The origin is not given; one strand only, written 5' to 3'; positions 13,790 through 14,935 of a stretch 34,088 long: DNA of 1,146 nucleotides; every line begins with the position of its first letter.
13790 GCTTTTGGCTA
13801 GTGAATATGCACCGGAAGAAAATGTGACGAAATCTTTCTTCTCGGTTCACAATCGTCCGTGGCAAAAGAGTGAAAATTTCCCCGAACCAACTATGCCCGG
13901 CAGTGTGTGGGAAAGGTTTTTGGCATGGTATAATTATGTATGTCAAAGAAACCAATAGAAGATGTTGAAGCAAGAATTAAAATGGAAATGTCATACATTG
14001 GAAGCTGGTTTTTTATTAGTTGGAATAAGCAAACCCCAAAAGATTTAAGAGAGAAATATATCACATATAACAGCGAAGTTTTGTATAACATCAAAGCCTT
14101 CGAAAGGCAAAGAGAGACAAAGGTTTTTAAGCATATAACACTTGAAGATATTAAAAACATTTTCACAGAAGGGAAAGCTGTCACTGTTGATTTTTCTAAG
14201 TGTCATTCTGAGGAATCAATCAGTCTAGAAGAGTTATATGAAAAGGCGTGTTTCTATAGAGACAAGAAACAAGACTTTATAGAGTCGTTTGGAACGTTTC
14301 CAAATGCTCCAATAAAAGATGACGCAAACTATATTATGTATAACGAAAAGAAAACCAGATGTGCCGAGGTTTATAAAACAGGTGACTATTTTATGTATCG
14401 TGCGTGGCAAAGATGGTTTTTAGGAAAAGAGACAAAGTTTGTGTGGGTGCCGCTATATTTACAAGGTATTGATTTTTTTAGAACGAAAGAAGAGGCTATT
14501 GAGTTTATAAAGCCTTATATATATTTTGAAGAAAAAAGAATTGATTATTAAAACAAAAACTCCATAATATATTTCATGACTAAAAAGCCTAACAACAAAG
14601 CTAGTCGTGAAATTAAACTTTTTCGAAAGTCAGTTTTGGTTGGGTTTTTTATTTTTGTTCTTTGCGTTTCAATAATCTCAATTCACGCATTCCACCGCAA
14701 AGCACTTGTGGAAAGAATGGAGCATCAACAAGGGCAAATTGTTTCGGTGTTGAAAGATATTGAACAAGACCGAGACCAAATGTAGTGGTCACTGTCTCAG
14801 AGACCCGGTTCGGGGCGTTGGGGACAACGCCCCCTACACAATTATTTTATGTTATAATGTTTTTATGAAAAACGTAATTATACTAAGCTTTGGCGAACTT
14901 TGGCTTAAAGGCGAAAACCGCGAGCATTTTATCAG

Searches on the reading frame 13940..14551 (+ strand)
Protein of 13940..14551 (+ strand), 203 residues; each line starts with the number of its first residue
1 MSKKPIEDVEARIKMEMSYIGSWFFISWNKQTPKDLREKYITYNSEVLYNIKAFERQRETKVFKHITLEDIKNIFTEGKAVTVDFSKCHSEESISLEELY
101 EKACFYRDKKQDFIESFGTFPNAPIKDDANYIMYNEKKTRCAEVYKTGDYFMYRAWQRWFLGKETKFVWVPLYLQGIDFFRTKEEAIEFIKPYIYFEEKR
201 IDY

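Call 9: search_protein_families(library=pfam, proteins=[window:13940-14551:+], max_evalue=0.01)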
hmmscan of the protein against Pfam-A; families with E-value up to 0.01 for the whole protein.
window:13940-14551:+ (203 aa): 0 families

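Call 60: search_protein_families(library=ncbifam, proteins=[window:13940-14551:+], max_evalue=0.01)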
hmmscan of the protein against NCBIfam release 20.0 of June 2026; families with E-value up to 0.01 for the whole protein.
window:13940-14551:+ (203 aa): 0 families

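Call 61: search_protein_families(library=pfam, proteins=[window:13940-14551:+], max_evalue=5)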
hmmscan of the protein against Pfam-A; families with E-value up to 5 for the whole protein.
window:13940-14551:+ (203 aa): 1 family
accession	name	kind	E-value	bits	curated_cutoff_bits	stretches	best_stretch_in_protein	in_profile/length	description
PF18219.6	SidC_N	-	0.025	14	25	1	34-116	194-271/465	SidC N-terminal domain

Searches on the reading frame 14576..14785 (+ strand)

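Call 9: search_protein_families(library=pfam, proteins=[window:14576-14785:+], max_evalue=0.01)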
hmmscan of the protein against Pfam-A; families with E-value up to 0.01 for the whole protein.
window:14576-14785:+ (69 aa): 0 families

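Call 61: search_protein_families(library=pfam, proteins=[window:14576-14785:+], max_evalue=5)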
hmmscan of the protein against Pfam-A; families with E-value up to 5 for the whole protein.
window:14576-14785:+ (69 aa): 1 family
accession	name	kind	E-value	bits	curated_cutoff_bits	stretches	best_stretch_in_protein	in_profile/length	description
PF00862.26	GT-B_Sucrose_synth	-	0.094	12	23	1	27-63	12-48/290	Sucrose synthase first GT-B domain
